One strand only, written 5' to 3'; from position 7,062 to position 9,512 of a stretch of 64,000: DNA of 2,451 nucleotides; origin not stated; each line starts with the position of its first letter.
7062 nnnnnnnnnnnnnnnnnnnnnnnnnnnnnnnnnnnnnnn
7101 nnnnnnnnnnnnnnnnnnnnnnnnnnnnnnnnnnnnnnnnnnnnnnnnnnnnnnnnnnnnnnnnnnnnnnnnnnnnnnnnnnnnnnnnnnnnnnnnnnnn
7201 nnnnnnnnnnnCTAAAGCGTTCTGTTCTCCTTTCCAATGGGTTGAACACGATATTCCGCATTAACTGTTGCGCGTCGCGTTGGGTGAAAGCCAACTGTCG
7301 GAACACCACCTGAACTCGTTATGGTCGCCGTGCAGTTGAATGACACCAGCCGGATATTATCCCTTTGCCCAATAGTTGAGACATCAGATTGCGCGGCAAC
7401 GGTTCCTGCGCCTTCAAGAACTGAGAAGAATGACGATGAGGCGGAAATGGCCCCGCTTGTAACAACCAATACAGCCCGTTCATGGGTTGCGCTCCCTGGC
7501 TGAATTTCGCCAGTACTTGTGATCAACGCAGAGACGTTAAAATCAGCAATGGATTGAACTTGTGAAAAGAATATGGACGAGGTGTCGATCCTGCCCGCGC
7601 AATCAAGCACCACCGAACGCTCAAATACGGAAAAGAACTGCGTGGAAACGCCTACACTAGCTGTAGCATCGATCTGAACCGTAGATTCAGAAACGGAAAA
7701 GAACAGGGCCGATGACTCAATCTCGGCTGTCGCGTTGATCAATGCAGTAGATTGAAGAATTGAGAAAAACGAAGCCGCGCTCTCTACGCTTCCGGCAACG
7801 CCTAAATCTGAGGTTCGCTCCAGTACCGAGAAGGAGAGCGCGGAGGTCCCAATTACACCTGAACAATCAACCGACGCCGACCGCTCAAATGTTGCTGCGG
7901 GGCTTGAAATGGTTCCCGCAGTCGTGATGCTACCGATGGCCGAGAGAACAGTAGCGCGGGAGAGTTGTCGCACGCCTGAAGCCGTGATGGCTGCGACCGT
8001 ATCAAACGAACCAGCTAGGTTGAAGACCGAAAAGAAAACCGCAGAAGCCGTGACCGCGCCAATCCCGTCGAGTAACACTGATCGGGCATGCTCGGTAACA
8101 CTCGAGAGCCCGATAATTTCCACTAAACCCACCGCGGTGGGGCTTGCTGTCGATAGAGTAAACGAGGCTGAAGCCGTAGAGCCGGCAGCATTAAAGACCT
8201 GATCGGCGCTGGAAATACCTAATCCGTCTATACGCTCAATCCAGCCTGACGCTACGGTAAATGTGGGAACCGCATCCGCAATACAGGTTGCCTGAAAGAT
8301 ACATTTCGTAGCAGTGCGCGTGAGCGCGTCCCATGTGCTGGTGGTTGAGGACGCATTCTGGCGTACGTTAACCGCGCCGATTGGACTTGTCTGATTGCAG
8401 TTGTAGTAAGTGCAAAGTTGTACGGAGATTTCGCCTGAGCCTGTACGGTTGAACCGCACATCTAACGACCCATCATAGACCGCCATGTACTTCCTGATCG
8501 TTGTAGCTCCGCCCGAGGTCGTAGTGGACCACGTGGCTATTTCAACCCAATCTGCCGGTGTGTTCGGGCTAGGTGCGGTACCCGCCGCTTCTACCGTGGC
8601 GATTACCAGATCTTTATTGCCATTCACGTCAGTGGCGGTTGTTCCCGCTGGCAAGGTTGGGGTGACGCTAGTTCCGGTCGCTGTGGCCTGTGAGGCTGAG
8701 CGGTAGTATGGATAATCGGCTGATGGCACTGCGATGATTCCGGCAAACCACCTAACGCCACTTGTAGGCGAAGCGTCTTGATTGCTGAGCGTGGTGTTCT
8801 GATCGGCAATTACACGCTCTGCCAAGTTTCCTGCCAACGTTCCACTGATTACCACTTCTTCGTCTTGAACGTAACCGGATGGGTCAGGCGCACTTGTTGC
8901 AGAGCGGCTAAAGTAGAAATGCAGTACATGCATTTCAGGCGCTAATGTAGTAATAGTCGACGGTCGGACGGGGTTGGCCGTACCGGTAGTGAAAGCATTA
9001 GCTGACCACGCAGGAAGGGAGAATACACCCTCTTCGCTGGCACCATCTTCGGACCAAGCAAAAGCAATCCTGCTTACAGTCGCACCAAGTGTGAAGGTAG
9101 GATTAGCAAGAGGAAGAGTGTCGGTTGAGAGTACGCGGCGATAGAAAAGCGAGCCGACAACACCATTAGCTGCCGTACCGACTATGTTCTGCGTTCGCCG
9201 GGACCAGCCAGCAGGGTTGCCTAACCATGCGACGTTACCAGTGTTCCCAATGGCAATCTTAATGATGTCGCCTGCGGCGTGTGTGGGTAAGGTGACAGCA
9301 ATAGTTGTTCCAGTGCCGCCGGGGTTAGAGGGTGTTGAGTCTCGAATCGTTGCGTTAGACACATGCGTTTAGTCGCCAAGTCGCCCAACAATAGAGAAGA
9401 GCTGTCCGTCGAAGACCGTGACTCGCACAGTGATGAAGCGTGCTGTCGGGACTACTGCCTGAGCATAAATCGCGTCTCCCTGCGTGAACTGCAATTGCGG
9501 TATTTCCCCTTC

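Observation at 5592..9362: Two adjacent paralogous virion proteins built from ~22-residue FFSVxER tandem repeats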

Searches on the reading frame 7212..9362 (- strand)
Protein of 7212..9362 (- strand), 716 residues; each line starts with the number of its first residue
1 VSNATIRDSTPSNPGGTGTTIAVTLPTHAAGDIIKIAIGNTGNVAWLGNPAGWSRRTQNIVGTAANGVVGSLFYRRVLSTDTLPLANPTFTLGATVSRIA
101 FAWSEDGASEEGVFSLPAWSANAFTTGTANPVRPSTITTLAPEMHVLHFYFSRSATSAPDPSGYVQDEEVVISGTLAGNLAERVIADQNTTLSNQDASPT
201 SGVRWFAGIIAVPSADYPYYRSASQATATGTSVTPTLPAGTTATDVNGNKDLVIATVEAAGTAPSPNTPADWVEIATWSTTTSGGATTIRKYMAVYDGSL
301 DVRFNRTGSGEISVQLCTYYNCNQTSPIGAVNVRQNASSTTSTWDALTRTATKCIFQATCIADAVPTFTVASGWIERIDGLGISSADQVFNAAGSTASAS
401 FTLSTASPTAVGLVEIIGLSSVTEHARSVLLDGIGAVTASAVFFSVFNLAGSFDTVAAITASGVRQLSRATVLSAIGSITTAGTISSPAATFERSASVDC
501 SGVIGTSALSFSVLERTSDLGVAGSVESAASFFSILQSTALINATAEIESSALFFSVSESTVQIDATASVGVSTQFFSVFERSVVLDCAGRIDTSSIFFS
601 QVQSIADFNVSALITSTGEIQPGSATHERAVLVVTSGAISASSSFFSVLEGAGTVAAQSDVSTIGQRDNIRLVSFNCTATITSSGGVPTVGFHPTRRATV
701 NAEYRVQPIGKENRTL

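Call 6: search_protein_families(library=pfam, proteins=[window:7212-9362:-], max_evalue=0.1)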
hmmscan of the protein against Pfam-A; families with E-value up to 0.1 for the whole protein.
window:7212-9362:- (716 aa): 0 families

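Call 7: search_protein_families(library=phrogs, proteins=[window:7212-9362:-], max_evalue=0.01)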
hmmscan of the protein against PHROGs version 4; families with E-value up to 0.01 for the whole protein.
window:7212-9362:- (716 aa): 0 families

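Call 11: search_dna_similar(query=window:7212-9362:-, collection=phages, mode=protein, max_evalue=0.001, max_rows=40)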
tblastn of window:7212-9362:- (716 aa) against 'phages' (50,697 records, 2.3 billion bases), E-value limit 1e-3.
No match.

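Call 12: find_homologous_proteins(query=window:7212-9362:-, max_evalue=0.001)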
Query window:7212-9362:- (716 aa): 139 proteins with E <= 0.001 among 8000 candidates; the best 120 are listed.
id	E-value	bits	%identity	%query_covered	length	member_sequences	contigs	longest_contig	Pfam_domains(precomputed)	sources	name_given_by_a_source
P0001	0.0e+0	1505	100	100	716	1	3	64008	-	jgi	jgi:hypothetical protein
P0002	1.0e-259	882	60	100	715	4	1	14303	-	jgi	jgi:hypothetical protein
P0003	2.6e-257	874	61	100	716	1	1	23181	-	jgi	jgi:hypothetical protein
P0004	4.4e-257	873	60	100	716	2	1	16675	-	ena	-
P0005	8.5e-257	872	61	100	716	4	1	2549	-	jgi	jgi:hypothetical protein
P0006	7.1e-221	754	50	100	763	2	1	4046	-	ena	-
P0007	6.1e-219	747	53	100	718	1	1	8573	-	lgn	-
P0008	3.2e-215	735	50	95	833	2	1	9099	-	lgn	-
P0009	1.3e-212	726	55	91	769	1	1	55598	-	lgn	-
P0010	9.2e-209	714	57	90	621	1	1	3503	-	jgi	jgi:hypothetical protein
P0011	1.5e-203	696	52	91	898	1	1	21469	-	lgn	-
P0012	9.2e-198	677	50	100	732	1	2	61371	-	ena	-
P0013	1.8e-185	637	52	77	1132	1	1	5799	-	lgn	-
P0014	7.2e-183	628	57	79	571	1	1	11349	-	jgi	jgi:predicted RecA/RadA family phage recombinase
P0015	1.8e-182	627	71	59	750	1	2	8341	-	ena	-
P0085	2.8e-139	484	60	58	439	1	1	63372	-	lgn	-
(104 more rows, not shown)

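Call 17: search_solved_structures(query=window:7212-9362:-, max_evalue=10, show_alignments=3)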
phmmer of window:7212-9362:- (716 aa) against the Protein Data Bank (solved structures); distinct sequences matched with E-value up to 10: 2.
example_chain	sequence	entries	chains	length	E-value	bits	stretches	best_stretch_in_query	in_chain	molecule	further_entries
7lpo_A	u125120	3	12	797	0.049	15.6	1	228-307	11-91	Cytoplasmic protein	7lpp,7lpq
9rql_A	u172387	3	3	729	0.75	11.7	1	429-473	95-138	Protein O-mannosyl-transferase TMEM260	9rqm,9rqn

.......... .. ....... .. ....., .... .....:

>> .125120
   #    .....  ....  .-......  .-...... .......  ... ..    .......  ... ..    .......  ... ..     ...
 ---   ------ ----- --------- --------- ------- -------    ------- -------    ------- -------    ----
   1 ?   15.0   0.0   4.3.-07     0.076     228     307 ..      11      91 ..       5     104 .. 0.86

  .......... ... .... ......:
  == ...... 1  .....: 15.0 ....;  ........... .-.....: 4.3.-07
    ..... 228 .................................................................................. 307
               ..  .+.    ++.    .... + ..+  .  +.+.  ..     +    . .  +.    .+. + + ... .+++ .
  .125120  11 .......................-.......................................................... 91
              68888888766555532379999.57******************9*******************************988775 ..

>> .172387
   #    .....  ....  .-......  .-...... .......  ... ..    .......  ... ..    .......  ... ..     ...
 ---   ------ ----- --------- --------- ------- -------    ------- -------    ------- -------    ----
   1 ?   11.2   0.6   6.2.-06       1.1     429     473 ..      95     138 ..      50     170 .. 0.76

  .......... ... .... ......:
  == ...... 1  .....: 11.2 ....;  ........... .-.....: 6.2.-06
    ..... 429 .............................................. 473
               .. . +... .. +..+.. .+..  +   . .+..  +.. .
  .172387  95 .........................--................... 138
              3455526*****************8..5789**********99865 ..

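Call 25: find_encoding_contigs(protein=P0012, flank=10000, max_places=2)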
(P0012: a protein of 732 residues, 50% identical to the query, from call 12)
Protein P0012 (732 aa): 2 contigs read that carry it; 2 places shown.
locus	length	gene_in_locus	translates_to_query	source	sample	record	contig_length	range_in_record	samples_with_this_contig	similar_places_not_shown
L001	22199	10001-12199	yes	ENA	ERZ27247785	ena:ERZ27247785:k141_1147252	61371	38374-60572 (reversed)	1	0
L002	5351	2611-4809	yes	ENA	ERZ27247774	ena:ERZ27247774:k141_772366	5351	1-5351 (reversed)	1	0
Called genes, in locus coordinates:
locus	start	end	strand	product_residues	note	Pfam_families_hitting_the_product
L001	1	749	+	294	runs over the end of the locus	-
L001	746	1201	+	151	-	-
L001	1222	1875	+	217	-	-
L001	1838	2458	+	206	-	-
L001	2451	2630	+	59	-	-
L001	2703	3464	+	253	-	PF01531:Glyco_transf_11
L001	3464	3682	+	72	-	-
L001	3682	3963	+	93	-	-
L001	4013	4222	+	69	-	-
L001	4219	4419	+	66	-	-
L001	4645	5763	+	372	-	PF04586:Peptidase_S78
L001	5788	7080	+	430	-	PF05065:Phage_capsid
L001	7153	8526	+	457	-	PF13439:Glyco_transf_4, PF13579:Glyco_trans_4_4, PF13692:Glyco_trans_1_4, PF00534:Glycos_transf_1, PF20706:GT4-conflict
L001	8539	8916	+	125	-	PF23140:Gp80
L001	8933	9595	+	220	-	-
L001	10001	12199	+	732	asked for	-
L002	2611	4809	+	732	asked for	-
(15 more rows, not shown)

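Call 26: find_encoding_contigs(protein=P0085, flank=10000, max_places=2)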
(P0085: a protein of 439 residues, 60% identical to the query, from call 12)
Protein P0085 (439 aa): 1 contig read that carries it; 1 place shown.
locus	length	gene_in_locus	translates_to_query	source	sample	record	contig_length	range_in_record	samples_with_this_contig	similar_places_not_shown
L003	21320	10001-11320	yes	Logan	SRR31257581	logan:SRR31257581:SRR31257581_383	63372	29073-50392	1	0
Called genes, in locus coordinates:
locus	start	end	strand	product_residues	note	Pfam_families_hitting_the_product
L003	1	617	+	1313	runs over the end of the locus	-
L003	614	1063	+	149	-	-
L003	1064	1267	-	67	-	-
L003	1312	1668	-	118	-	-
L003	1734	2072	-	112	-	-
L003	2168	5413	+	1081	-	-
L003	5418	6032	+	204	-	-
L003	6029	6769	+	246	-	-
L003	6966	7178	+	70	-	-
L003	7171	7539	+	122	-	-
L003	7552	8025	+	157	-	-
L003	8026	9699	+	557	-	-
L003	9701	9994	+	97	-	-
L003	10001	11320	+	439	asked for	-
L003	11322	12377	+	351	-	-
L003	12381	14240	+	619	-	-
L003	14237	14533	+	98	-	PF23148:Gp77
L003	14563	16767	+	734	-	-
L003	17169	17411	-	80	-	-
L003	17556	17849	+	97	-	-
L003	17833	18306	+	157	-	-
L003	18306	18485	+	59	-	-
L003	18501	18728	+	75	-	-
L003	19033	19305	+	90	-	-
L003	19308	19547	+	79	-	-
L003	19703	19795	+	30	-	-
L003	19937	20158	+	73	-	-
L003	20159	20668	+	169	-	-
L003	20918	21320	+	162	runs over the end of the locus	-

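Call 38: predict_structure(alignment_id=A1)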
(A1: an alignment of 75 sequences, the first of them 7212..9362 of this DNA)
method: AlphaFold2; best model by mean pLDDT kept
length: 716 residues; sequences in the alignment: 75
mean_pLDDT: 82.6   pTM: 0.61
mean pLDDT of the five models: 82.6, 82.6, 82.0, 81.5, 81.2
residues with pLDDT >= 90: 375; 70-90: 168; 50-70: 121; < 50: 52
segments of 3 or more residues with pLDDT < 50: 443-449, 464-467, 485-492, 622-627, 687-697, 710-716
pLDDT, mean of each block of 10 residues (from residue 1): 87 93 97 97 93 96 95 96 95 94 96 94 96 95 96 95 96 93 93 95 93 95 96 96 93 97 95 97 94 97 95 97 95 96 91 95 93 90 94 85 97 96 62 61 48 70 54 74 51 63 72 63 77 65 82 67 81 69 78 71 72 72 46 80 65 79 68 78 61 47 49 38
secondary structure, 60 per line:
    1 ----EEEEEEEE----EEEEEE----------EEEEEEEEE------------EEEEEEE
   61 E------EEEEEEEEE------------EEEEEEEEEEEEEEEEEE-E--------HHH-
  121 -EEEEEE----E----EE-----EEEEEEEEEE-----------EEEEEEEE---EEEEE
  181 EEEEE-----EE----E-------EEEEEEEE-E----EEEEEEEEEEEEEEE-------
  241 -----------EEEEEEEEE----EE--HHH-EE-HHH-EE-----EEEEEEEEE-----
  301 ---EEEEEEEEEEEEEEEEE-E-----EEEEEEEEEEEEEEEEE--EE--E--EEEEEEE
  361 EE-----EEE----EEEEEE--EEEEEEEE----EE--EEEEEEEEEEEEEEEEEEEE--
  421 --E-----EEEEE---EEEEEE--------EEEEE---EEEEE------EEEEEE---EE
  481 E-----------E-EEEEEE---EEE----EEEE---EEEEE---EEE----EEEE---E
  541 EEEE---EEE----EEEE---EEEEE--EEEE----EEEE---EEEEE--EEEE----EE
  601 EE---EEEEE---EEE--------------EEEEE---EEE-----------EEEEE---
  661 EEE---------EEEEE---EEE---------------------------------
elements in order (helices of 4 or more, strands of 3 or more residues): E5-12 E17-22 E33-41 E54-61 E68-76 E89-106 E122-127 E144-153 E165-172 E176-185 E205-212 E219-233 E252-260 E287-295 E304-320 E328-344 E354-362 E368-370 E375-380 E383-390 E399-418 E429-433 E437-442 E451-455 E459-463 E470-475 E479-481 E495-500 E504-506 E511-514 E518-522 E526-528 E533-536 E540-544 E548-550 E555-558 E562-566 E569-572 E577-580 E584-588 E591-594 E599-602 E606-610 E614-616 E631-635 E639-641 E653-657 E661-663 E673-677 E681-683

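Call 68: fold_search(model_id=the predicted structure, library=pdb)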
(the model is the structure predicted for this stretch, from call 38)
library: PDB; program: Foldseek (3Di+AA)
matches with E <= 10: 292; with E <= 0.001: 2
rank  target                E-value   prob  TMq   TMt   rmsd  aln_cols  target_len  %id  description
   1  7vul_A                1.3e-04  0.75  0.14  0.15  19.9       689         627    9  Structure of Klebsiella Phage P560 depolymerase (released 2022-11-16)
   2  7vul_B                1.4e-04  0.75  0.14  0.15  19.4       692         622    8  Structure of Klebsiella Phage P560 depolymerase (released 2022-11-16)
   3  6k0p_A                2.4e-03  0.91  0.18  0.22  20.9       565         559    8  Catalytic domain of GH87 alpha-1,3-glucanase D1045A in complex with nigerose (released 2019-12-25)
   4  6k0q_A                2.4e-03  0.82  0.17  0.20  20.4       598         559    9  Catalytic domain of GH87 alpha-1,3-glucanase D1068A in complex with nigerose (released 2019-12-25)
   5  6k0m                  5.4e-03  0.90  0.19  0.23  21.0       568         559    9  Catalytic domain of GH87 alpha-1,3-glucanase from Paenibacillus glycanilyticus FH11 (released 2019-12-25)
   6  2p4e_A                3.7e-02  0.14  0.08  0.10  19.4       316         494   11  Crystal Structure of PCSK9 (released 2007-04-10)
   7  5x7o_A                6.5e-02  0.06  0.09  0.07  21.6       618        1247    9  Crystal structure of Paenibacillus sp. 598K alpha-1,6-glucosyltransferase (released 2017-07-26)
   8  6tfj_B                7.5e-02  0.14  0.11  0.10  26.2       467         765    9  Vip3Aa protoxin structure (released 2020-08-12)
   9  7c7d_A                1.1e-01  0.21  0.14  0.17  19.9       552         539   10  Crystal structure of the catalytic unit of thermostable GH87 alpha-1,3-glucanase from Streptomyces thermodiastaticus s (released 2020-11-11)
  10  5ouo                  1.4e-01  0.20  0.12  0.25  24.0       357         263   10  Structure of TgPLP1 APCbeta domain (released 2018-04-11)
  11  7anq_A                1.5e-01  0.09  0.08  0.18  20.3       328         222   11  Complete PCSK9 C-ter domain in complex with VHH P1.40 (released 2021-10-20)
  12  6v4s_D                1.8e-01  0.04  0.09  0.10  21.4       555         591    9  A Closed pore conformation of a Pentameic ligand-gated ion channel with additional N-terminal domain (released 2020-06-03)
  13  4wa0                  1.9e-01  0.25  0.11  0.19  26.1       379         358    8  The structure of a possible adhesin C-terminal domain from Caldicellulosiruptor kronotskyensis (released 2015-03-04)
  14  2qtw_B                1.9e-01  0.08  0.08  0.10  19.9       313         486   10  The Crystal Structure of PCSK9 at 1.9 Angstroms Resolution Reveals structural homology to Resistin within the C-termin (released 2007-09-18)
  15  2df7_Q                2.0e-01  0.03  0.08  0.10  24.2       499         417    9  Crystal structure of infectious bursal disease virus VP2 subviral particle (released 2006-06-27)
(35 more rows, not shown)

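Call 80: find_related_loci(query=A1, collection=viral_contigs, flank=10000)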
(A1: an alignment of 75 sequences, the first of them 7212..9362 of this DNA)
Query A1 (716 aa) in viral_contigs; peptide patterns used: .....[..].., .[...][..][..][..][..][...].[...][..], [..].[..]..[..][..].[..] (x = any residue, [..] = any of these).
83 stretches matched a pattern; 22 encode a relative of the query (tblastn E <= 1e-3); 22 distinct loci.
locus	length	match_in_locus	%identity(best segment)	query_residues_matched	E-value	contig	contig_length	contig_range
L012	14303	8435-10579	60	1-716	0e+0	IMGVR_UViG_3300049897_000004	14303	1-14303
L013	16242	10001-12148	61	1-716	0e+0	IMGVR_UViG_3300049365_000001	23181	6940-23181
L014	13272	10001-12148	60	1-716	0e+0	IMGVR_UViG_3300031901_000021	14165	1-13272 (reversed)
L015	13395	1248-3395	59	1-716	0e+0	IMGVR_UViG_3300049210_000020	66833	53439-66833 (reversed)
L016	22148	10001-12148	60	1-716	0e+0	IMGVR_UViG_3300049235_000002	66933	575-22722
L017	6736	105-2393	50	1-716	0e+0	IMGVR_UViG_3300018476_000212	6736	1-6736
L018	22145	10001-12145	60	1-716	0e+0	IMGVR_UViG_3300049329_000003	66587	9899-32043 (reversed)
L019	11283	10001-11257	76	1-418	0e+0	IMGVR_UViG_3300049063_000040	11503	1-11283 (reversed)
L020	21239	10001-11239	69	5-417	0e+0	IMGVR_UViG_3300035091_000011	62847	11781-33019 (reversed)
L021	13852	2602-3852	70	1-417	0e+0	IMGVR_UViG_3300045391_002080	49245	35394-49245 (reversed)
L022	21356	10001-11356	63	1-450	1e-174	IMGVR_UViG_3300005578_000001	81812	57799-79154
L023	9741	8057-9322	65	1-421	6e-161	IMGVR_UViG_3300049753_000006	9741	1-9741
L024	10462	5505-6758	59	1-416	7e-156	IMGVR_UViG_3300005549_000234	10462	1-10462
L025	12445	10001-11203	61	25-422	7e-149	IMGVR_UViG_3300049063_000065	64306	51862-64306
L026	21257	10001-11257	58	1-416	6e-147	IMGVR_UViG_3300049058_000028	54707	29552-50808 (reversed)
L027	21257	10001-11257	59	1-416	2e-144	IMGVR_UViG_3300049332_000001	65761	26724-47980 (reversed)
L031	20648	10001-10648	68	5-220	3e-88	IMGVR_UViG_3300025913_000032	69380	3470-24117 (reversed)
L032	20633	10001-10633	56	4-213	2e-60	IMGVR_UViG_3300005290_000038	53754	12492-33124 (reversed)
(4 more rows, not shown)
